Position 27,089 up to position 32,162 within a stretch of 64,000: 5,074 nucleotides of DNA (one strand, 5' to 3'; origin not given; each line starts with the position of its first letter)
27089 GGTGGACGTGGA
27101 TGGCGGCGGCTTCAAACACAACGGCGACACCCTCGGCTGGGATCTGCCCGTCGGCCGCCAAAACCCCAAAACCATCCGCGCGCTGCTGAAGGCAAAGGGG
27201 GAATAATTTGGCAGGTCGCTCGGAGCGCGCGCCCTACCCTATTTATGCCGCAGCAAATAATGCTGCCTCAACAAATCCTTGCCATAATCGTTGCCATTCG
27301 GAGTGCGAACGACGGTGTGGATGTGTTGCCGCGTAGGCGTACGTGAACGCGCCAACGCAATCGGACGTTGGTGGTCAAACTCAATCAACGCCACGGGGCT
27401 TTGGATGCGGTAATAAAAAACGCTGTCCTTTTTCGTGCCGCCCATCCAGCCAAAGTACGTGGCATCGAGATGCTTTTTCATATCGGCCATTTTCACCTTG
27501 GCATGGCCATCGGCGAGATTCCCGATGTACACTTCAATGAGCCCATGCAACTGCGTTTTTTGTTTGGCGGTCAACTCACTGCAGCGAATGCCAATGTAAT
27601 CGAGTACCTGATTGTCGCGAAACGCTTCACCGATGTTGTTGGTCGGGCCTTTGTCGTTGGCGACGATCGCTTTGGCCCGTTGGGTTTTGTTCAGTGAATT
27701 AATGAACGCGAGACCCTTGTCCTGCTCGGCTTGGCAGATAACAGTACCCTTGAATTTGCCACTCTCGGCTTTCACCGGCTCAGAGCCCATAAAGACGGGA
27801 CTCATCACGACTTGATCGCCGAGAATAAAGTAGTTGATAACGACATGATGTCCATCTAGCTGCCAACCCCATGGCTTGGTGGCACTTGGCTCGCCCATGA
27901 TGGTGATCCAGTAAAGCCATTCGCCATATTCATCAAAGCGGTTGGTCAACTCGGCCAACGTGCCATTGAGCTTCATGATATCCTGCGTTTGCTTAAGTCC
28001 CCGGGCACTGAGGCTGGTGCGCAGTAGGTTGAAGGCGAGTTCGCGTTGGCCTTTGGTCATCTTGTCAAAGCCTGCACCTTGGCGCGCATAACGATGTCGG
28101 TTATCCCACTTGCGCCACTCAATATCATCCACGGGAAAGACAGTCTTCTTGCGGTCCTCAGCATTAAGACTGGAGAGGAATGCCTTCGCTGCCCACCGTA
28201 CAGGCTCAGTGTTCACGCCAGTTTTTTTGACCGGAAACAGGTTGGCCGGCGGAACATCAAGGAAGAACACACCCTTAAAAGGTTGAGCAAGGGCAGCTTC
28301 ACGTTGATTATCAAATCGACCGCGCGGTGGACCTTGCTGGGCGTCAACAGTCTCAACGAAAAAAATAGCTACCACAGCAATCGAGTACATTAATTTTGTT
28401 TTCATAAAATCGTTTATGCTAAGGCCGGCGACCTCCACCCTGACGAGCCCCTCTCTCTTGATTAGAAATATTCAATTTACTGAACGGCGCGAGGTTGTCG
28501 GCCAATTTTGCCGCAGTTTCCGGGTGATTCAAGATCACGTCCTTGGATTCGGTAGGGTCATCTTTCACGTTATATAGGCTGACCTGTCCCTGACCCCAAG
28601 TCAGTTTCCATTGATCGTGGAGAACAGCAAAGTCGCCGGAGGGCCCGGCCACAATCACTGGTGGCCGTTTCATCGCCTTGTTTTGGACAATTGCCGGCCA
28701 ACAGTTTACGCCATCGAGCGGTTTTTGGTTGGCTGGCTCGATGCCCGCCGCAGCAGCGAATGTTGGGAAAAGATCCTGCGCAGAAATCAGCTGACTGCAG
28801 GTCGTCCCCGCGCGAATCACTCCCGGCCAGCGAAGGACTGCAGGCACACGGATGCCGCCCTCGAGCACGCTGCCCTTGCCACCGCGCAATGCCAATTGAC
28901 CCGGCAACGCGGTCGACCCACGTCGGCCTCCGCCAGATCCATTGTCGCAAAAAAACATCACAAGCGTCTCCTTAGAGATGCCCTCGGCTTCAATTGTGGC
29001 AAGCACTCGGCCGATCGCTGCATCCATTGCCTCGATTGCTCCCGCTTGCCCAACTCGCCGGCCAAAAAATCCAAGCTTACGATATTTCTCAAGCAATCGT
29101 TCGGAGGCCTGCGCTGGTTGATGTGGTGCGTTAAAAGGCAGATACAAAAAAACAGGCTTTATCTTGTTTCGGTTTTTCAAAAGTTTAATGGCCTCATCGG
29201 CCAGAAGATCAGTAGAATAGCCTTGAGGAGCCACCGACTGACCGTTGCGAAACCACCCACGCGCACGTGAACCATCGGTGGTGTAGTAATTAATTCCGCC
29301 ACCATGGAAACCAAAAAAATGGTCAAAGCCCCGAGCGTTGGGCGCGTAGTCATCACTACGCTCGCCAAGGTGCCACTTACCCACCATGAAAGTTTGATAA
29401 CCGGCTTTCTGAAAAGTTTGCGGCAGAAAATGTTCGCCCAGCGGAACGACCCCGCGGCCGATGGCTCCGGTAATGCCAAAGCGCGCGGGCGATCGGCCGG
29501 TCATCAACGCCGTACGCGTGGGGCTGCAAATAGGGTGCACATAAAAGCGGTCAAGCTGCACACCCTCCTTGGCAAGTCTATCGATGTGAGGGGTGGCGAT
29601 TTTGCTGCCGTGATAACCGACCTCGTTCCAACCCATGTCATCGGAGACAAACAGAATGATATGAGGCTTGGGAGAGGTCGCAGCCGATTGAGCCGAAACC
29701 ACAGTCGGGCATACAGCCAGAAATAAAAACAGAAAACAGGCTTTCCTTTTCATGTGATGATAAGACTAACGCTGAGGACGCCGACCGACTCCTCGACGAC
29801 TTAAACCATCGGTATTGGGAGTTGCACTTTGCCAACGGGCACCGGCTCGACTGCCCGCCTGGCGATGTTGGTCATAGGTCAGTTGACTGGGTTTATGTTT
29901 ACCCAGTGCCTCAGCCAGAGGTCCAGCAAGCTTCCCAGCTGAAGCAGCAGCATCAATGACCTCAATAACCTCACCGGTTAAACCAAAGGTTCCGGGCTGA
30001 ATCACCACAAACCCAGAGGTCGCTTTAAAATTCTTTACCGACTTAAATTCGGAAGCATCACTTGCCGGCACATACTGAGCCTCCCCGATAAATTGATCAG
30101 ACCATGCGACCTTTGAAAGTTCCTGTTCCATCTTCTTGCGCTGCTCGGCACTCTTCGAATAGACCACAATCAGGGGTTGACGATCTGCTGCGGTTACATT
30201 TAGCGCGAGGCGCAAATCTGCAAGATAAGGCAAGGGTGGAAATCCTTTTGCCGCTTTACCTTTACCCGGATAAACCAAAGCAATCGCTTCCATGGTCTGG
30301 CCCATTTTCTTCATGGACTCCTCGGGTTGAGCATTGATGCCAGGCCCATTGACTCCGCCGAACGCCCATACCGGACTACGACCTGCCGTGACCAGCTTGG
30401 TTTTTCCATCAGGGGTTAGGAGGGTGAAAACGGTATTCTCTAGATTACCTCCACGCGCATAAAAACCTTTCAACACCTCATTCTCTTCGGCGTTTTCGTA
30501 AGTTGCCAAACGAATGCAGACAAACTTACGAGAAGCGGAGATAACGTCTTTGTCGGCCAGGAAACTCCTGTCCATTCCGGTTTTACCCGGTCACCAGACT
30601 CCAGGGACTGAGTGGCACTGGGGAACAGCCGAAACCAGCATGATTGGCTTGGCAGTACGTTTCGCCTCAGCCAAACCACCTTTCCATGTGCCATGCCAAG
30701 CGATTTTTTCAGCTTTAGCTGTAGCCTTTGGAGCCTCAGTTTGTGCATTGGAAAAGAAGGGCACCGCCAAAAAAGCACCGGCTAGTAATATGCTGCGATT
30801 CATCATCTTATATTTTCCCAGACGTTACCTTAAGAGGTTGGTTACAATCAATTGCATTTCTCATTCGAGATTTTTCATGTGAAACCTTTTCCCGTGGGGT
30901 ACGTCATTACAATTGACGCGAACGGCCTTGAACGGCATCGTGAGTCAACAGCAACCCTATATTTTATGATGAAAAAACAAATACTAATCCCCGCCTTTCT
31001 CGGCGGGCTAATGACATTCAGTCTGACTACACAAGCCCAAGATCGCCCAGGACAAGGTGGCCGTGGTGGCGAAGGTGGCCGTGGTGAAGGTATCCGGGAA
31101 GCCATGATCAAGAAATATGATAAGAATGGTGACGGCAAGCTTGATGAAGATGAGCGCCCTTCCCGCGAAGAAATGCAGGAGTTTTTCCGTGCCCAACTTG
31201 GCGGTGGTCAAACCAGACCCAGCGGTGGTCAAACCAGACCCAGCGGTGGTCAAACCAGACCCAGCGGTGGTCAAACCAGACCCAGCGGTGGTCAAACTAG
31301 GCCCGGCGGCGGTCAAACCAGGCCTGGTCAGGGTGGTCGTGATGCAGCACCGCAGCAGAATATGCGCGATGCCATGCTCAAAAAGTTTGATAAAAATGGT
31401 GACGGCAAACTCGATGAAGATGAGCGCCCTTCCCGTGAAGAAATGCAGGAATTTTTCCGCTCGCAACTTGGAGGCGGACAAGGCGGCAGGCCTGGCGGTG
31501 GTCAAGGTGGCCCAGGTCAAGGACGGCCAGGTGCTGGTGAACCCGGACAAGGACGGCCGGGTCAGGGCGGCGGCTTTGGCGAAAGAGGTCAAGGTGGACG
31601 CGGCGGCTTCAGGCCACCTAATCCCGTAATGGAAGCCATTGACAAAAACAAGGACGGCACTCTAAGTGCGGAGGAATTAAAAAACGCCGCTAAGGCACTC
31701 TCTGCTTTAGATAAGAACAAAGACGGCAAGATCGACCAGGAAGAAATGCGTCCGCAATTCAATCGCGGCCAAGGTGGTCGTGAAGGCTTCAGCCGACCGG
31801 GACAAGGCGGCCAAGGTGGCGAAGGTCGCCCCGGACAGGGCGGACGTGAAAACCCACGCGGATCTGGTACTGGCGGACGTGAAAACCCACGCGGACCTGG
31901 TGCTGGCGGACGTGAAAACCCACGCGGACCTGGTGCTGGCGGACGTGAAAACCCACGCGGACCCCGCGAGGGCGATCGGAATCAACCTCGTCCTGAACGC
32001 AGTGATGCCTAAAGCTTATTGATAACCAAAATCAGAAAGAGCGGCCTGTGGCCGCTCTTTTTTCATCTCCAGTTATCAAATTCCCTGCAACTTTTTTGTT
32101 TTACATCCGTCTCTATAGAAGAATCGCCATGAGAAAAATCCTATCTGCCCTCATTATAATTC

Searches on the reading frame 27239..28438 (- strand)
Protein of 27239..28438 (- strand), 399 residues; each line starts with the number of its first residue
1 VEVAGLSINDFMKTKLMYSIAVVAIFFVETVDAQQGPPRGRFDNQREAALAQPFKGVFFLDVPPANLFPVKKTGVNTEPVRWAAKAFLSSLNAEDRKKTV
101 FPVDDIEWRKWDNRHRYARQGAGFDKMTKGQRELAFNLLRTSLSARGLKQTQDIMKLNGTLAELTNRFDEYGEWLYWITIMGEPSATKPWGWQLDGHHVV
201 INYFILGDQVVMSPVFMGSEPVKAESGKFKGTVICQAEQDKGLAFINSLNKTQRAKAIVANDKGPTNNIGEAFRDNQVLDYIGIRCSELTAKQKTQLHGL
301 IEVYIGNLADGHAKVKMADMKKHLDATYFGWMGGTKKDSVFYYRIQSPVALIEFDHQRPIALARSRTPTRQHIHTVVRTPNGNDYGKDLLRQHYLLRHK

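Call 25: search_protein_families(library=pfam, proteins=[window:27239-28438:-], max_evalue=0.001)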
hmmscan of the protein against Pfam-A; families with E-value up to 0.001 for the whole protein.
window:27239-28438:- (399 aa): 1 family
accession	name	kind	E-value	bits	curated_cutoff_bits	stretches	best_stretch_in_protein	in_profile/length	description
PF12006.13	DUF3500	-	2.5e-102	342.9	27.2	1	74-387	2-297/297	Protein of unknown function (DUF3500)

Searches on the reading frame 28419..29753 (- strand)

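Call 25: search_protein_families(library=pfam, proteins=[window:28419-29753:-], max_evalue=0.001)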
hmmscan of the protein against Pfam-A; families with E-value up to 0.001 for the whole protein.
window:28419-29753:- (444 aa): 3 families
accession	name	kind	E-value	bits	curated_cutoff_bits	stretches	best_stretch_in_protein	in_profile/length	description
PF00884.28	Sulfatase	-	3.3e-62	210.9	25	1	30-338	1-301/301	Sulfatase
PF16347.10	SGSH_C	-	4.8e-07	30.5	29.3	1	296-357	11-70/154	N-sulphoglucosamine sulphohydrolase, C-terminal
PF01663.27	Phosphodiest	-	2.2e-06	27.9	23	1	33-273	2-221/342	Type I phosphodiesterase / nucleotide pyrophosphatase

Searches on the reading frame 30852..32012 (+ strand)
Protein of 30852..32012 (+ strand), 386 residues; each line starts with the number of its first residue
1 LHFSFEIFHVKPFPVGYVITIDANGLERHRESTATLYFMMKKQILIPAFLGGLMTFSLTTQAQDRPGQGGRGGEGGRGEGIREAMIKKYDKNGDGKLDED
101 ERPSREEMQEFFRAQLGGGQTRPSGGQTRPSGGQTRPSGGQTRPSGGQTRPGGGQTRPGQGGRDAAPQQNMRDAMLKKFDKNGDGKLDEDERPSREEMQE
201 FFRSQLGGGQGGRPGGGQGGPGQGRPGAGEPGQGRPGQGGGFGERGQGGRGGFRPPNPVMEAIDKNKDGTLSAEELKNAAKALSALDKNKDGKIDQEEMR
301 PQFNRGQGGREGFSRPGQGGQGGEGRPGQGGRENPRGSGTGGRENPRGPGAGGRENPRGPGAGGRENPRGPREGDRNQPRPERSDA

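Call 25: search_protein_families(library=pfam, proteins=[window:30852-32012:+], max_evalue=0.001)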
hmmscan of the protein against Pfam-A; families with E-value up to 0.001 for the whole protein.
window:30852-32012:+ (386 aa): 6 families
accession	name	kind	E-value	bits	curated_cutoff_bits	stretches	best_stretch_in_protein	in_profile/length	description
PF00036.39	EF-hand_1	-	1.1e-16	59.4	25.4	2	260-282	6-28/29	EF hand domain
PF13202.12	EF-hand_5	-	3e-15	55.3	25.9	2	260-278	5-23/25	EF hand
PF13499.12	EF-hand_7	-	7e-15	55.6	30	1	87-191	9-61/67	EF-hand domain pair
PF13405.12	EF-hand_6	-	9.1e-15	53.4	25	0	261-283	7-29/30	EF-hand domain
PF13833.12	EF-hand_8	-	2.7e-05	24.2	28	0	173-191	28-46/54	EF-hand domain pair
PF23657.1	DUF7151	-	0.00021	21.6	27.2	0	263-278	26-41/46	Domain of unknown function (DUF7151)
